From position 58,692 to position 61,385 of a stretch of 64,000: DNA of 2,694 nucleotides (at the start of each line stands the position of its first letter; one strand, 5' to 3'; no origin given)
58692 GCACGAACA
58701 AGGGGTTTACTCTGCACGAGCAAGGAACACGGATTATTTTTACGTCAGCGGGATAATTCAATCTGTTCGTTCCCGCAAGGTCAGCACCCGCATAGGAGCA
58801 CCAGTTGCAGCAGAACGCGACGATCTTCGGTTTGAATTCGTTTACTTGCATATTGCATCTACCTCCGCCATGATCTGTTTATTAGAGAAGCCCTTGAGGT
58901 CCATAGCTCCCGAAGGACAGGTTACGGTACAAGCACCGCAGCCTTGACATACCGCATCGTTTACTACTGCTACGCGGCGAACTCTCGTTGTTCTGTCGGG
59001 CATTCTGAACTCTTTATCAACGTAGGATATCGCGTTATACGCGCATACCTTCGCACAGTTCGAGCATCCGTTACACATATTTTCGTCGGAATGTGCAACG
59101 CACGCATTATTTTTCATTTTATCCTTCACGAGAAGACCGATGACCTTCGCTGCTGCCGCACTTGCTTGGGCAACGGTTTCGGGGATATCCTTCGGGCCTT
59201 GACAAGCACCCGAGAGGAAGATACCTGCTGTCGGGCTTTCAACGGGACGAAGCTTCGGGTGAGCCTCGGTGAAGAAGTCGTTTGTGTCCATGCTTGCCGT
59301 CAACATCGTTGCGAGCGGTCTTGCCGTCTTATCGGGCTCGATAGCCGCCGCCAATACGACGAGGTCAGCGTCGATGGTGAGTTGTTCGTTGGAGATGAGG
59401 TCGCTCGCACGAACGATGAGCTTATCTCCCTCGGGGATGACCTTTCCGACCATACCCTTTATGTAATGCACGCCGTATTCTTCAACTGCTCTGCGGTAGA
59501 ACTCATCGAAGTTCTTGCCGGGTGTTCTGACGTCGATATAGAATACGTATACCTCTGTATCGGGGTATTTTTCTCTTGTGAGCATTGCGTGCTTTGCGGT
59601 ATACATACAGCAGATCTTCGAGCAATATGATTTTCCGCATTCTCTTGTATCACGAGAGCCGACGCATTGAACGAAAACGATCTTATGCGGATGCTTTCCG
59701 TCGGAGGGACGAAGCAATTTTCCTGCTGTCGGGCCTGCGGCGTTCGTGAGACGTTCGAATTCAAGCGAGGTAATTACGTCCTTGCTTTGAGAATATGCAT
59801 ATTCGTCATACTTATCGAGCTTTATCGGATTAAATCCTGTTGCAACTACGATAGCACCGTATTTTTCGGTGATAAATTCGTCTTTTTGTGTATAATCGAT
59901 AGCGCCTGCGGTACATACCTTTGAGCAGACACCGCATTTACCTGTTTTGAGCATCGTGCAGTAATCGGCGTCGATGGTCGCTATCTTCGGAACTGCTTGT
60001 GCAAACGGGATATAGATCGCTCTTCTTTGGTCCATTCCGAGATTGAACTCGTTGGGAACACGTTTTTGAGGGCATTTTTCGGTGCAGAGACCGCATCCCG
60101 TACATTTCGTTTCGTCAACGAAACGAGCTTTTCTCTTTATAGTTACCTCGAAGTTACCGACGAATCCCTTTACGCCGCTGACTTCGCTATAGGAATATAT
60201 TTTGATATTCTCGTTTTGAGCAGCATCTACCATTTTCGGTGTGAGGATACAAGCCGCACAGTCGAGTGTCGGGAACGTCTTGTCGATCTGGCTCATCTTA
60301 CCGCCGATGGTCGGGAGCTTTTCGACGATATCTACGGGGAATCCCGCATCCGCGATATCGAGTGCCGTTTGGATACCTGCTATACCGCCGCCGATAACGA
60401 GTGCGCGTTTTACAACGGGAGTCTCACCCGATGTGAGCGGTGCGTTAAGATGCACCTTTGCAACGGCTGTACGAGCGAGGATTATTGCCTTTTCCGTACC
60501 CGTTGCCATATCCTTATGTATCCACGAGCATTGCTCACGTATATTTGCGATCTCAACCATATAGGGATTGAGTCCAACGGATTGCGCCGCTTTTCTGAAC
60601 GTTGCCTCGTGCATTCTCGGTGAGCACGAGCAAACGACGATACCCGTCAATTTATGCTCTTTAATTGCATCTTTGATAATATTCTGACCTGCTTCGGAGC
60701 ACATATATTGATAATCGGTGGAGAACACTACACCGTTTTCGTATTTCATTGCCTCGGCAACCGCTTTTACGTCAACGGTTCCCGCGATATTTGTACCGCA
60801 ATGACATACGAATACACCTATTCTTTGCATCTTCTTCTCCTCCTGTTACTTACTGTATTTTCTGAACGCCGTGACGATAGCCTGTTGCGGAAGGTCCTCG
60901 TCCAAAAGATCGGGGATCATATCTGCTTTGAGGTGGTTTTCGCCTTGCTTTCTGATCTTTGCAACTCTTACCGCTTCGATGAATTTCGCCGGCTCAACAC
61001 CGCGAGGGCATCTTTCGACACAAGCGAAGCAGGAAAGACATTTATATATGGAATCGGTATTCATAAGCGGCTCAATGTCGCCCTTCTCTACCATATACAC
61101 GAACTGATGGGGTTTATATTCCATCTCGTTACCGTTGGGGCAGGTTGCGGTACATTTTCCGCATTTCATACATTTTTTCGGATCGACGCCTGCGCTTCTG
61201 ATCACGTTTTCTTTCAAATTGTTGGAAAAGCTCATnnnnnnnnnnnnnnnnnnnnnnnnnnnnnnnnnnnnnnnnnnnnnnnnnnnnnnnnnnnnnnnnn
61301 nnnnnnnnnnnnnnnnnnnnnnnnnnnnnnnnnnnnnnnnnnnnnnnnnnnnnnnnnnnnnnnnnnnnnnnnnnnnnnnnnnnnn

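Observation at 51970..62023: hdrBCA-flxDCBA in one operon with an anchor-less fumarate-reductase pair and a SucE-like exporter: candidate soluble, electron-bifurcating fumarate reductase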

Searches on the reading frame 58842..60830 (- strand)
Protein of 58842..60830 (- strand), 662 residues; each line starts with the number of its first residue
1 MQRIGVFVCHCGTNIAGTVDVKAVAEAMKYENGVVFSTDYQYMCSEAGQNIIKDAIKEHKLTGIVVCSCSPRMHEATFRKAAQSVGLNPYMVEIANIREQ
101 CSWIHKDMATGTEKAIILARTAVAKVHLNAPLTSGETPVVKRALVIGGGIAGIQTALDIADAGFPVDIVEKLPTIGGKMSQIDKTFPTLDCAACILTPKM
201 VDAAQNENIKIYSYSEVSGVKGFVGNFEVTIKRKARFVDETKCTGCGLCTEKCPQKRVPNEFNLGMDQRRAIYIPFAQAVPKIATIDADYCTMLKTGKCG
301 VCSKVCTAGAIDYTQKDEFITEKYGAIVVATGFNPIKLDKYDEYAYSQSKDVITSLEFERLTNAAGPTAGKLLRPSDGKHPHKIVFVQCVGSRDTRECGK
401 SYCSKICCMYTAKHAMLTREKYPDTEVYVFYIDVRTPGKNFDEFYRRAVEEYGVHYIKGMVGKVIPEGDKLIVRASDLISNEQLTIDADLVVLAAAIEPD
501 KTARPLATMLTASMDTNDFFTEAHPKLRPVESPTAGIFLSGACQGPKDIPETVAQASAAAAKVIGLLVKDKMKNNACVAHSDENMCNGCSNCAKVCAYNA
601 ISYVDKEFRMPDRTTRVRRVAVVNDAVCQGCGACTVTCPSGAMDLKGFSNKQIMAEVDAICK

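Call 3: search_protein_families(library=pfam, proteins=[window:58842-60830:-])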
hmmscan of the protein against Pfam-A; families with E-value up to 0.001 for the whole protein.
window:58842-60830:- (662 aa): 16 families
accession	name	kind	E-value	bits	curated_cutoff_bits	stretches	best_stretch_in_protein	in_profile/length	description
PF00037.32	Fer4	-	2.8e-14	52.7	21.1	1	238-255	3-20/24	4Fe-4S binding domain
PF12838.12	Fer4_7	-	3.1e-13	50.4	27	2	586-642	2-52/52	4Fe-4S dicluster domain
PF12837.12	Fer4_6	-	8.2e-13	48.1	25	2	578-601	1-24/24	4Fe-4S binding domain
PF07992.20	Pyr_redox_2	-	5.6e-11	42.8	26.1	1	143-559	3-290/291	Pyridine nucleotide-disulphide oxidoreductase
PF13484.11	Fer4_16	-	7.6e-09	36.7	30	1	242-308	1-65/66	4Fe-4S double cluster binding domain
PF13187.11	Fer4_9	-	1.6e-08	34.9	27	1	585-643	1-52/52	4Fe-4S dicluster domain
PF13450.12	NAD_binding_8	-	1.2e-06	29.1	21.9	1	145-197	1-53/68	NAD(P)-binding Rossmann-like domain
PF14697.11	Fer4_21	-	1.3e-06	28.9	35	1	579-643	1-57/59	4Fe-4S dicluster domain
PF01266.30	DAO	-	3.2e-06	27.4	27.9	1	143-176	2-35/353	FAD dependent oxidoreductase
PF25160.1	LdpA_Fe-S-bd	-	3.9e-06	27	27.6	0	238-258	23-43/49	LdpA Fe-S cluster-binding domain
PF13237.11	Fer4_10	-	5.2e-06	26.7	25.5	0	622-642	3-25/53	4Fe-4S dicluster domain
PF13183.11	Fer4_8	-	6.5e-05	23.8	27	0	584-641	3-67/68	4Fe-4S dicluster domain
PF12797.12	Fer4_2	-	6.6e-05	23.1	24.5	1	236-254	3-21/22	4Fe-4S binding domain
PF12831.13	FAD_oxidored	-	6.8e-05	22.8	27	1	144-181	3-40/416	FAD dependent oxidoreductase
PF00890.30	FAD_binding_2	-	0.00029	20.6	20.4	1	143-178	2-37/414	FAD binding domain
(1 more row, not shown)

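Call 4: search_protein_families(library=ncbifam, proteins=[window:58842-60830:-])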
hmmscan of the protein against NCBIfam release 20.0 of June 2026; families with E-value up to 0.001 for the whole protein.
window:58842-60830:- (662 aa): 63 families (the best 25 are shown)
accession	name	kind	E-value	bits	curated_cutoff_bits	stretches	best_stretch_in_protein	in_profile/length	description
NF040770.1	hetero_SS_HdrA2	exception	2.4e-240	799.8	1100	1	3-661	1-641/777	CoB-CoM heterodisulfide reductase HdrA2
NF041778.1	hetero_SS_HdrA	equivalog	1.7e-189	631.3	1400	1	3-661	7-651/771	ferredoxin:CoB-CoM heterodisulfide reductase subunit HdrA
NF041891.1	hdrA_Methbact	equivalog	1.6e-181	605.3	1300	1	3-661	2-636/762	ferredoxin:CoB-CoM heterodisulfide reductase subunit HdrA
NF042909.1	FMH_DH_FwdF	exception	3e-15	56.2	375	2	580-646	253-314/336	tungsten-dependent formylmethanofuran dehydrogenase subunit FwdF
TIGR04105.1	FeFe_hydrog_B1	subfamily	4.3e-12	45.5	450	2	578-647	136-209/462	monomeric [FeFe] hydrogenase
NF009410.0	PRK12771.1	subfamily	3.8e-10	39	516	1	133-179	131-177/566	NAD(P)-binding protein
TIGR01971.1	NuoI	subfamily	1.7e-09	37.3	113.05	1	580-645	38-100/121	NADH-quinone oxidoreductase, chain I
TIGR02512.1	FeFe_hydrog_A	subfamily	3.6e-09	36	405.95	1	581-646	4-70/375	[FeFe] hydrogenase, group A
NF038196.1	ferrodoxin_EFR1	subfamily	9.4e-09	35.7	75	0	227-258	170-201/242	EFR1 family ferrodoxin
NF045637.1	carotdesatCrtDProt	equivalog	4.1e-08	32.2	580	1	144-201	2-59/485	1-hydroxycarotenoid 3,4-desaturase CrtD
TIGR02179.1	PorD_KorD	subfamily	4.2e-08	33.2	60.05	0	239-315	23-76/78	2-oxoacid:acceptor oxidoreductase, delta subunit, pyruvate/2-ketoisovalerate family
NF040864.1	HgcB_ferredoxin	equivalog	7.9e-08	32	99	1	579-646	9-64/93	mercury methylation ferredoxin HgcB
NF010590.0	PRK13984.1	equivalog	1.8e-07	29.7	946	0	238-335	47-132/611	putative oxidoreductase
TIGR02734.1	crtI_fam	subfamily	3.9e-07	29.1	238.1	1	143-202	1-61/504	phytoene desaturase family protein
NF058577.1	FdxA_fam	equivalog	5e-07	29.8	65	0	235-255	30-50/52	4Fe-4S ferredoxin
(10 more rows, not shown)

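Call 65: search_solved_structures(query=window:58842-60830:-, max_evalue=1e-10)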
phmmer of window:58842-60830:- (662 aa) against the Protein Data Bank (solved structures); distinct sequences matched with E-value up to 1e-10: 6.
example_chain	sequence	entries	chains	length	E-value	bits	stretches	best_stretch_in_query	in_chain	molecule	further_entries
5odc_A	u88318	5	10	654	4.7e-210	702.1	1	3-659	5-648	Heterodisulfide reductase, subunit A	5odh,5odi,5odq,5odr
8rvu_a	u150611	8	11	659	9.3e-200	668.1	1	3-660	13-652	H(2):CoB-CoM heterodisulfide,ferredoxin reductase subunit A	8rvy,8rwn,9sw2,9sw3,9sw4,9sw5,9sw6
8rvv_A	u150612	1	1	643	1.1e-199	667.9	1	3-660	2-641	H(2):CoB-CoM heterodisulfide,ferredoxin reductase subunit A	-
9sfi_A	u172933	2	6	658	1.2e-188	631.3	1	3-660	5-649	CoB--CoM heterodisulfide reductase iron-sulfur subunit A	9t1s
7bkb_A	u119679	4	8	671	1.8e-185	620.9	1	3-660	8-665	CoB--CoM heterodisulfide reductase iron-sulfur subunit A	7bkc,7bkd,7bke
6tjr_A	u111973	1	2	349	1.6e-41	145.3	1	326-566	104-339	Fumarate reductase/succinate dehydrogenase flavoprotein domain protein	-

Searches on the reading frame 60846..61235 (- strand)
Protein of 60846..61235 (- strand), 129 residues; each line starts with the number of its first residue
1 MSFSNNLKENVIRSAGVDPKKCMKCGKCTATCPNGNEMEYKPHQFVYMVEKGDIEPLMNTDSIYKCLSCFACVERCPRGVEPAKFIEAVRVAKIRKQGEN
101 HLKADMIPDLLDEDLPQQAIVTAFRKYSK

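Call 3: search_protein_families(library=pfam, proteins=[window:60846-61235:-])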
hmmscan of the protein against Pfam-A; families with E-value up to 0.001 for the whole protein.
window:60846-61235:- (129 aa): 15 families
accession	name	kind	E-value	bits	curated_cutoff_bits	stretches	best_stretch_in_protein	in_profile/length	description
PF13183.11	Fer4_8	-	9.7e-11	42.5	27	1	20-80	3-68/68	4Fe-4S dicluster domain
PF13187.11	Fer4_9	-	2.7e-10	40.5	27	1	21-79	1-50/52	4Fe-4S dicluster domain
PF13534.11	Fer4_17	-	4e-10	40.5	22.2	1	21-80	1-60/61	4Fe-4S dicluster domain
PF13237.11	Fer4_10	-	2.1e-09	37.6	25.5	1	17-77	4-53/53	4Fe-4S dicluster domain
PF12838.12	Fer4_7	-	5.7e-09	36.7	27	1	21-80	1-52/52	4Fe-4S dicluster domain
PF13484.11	Fer4_16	-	1.1e-06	29.7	30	0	65-94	1-29/66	4Fe-4S double cluster binding domain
PF14691.11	Fer4_20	-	3.3e-06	27.3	25.8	0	65-108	23-68/113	Dihydroprymidine dehydrogenase domain II, 4Fe-4S cluster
PF12797.12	Fer4_2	-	9.8e-06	25.7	24.5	0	17-33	5-21/22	4Fe-4S binding domain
PF12837.12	Fer4_6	-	1.1e-05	25.5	25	1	16-35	3-22/24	4Fe-4S binding domain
PF00037.32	Fer4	-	1.5e-05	25.1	21.1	1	17-35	3-21/24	4Fe-4S binding domain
PF14697.11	Fer4_21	-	3.3e-05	24.4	35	1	15-77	1-52/59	4Fe-4S dicluster domain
PF25160.1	LdpA_Fe-S-bd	-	5.2e-05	23.4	27.6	1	11-35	17-41/49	LdpA Fe-S cluster-binding domain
PF13370.11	Fer4_13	-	0.00014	22.9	24.5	0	17-41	1-25/58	4Fe-4S single cluster domain of Ferredoxin I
PF12798.12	Fer4_3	-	0.00031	21.8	27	0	66-79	1-14/15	4Fe-4S binding domain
PF12800.12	Fer4_4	-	0.00059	20.4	24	0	19-35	1-17/17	4Fe-4S binding domain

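Call 4: search_protein_families(library=ncbifam, proteins=[window:60846-61235:-])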
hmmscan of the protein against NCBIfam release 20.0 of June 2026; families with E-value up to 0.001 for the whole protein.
window:60846-61235:- (129 aa): 38 families (the best 25 are shown)
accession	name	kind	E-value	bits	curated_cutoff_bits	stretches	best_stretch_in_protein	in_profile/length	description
TIGR03290.1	CoB_CoM_SS_C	equivalog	9.6e-18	64.6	160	1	20-97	2-79/144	CoB--CoM heterodisulfide reductase subunit C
NF041779.1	hetero_SS_HdrC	equivalog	3.6e-16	59.2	350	1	5-96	16-106/198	ferredoxin:CoB-CoM heterodisulfide reductase subunit HdrC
NF041890.1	hdrC_Methbact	equivalog_domain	1.7e-15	57.1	270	1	3-98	12-106/192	ferredoxin:CoB-CoM heterodisulfide reductase subunit HdrC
NF038018.1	qmoC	equivalog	1.4e-13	51.1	300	1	9-105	7-103/360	quinone-interacting membrane-bound oxidoreductase complex subunit QmoC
NF008434.0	PRK11274.1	equivalog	4.7e-10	39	333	1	20-125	23-133/409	glycolate oxidase subunit GlcF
NF004616.0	PRK05950.1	subfamily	2e-08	33.7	228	1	19-96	146-236/238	succinate dehydrogenase iron-sulfur subunit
NF004898.0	PRK06259.1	equivalog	2.5e-07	29.7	385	1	20-97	134-220/488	fumarate reductase (CoM/CoB) subunit TfrB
TIGR00384.1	dhsB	subfamily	4.3e-07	29.6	88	1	20-90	140-222/222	succinate dehydrogenase and fumarate reductase iron-sulfur protein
TIGR00314.1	cdhA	equivalog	6.6e-07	27.5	781.3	1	20-95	399-468/784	CO dehydrogenase/acetyl-CoA synthase complex subunit alpha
NF009226.0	PRK12576.1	equivalog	1.2e-06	28.1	344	1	21-98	155-243/317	succinate dehydrogenase/fumarate reductase iron-sulfur subunit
TIGR01945.1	rnfC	subfamily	1.3e-06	27.3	245.95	1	18-93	361-428/435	RnfABCDGE type electron transport complex subunit C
TIGR02512.1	FeFe_hydrog_A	subfamily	1.4e-06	27.5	405.95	1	17-97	4-82/375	[FeFe] hydrogenase, group A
NF058577.1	FdxA_fam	equivalog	2.7e-06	27.4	65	0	17-35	33-51/52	4Fe-4S ferredoxin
NF006183.0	PRK08318.1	equivalog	3e-06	26.3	335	1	5-78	327-391/422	NAD-dependent dihydropyrimidine dehydrogenase subunit PreA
NF005503.0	PRK07118.1-2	equivalog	5.4e-06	25.9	252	1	16-79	163-227/292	RnfABCDGE type electron transport complex subunit B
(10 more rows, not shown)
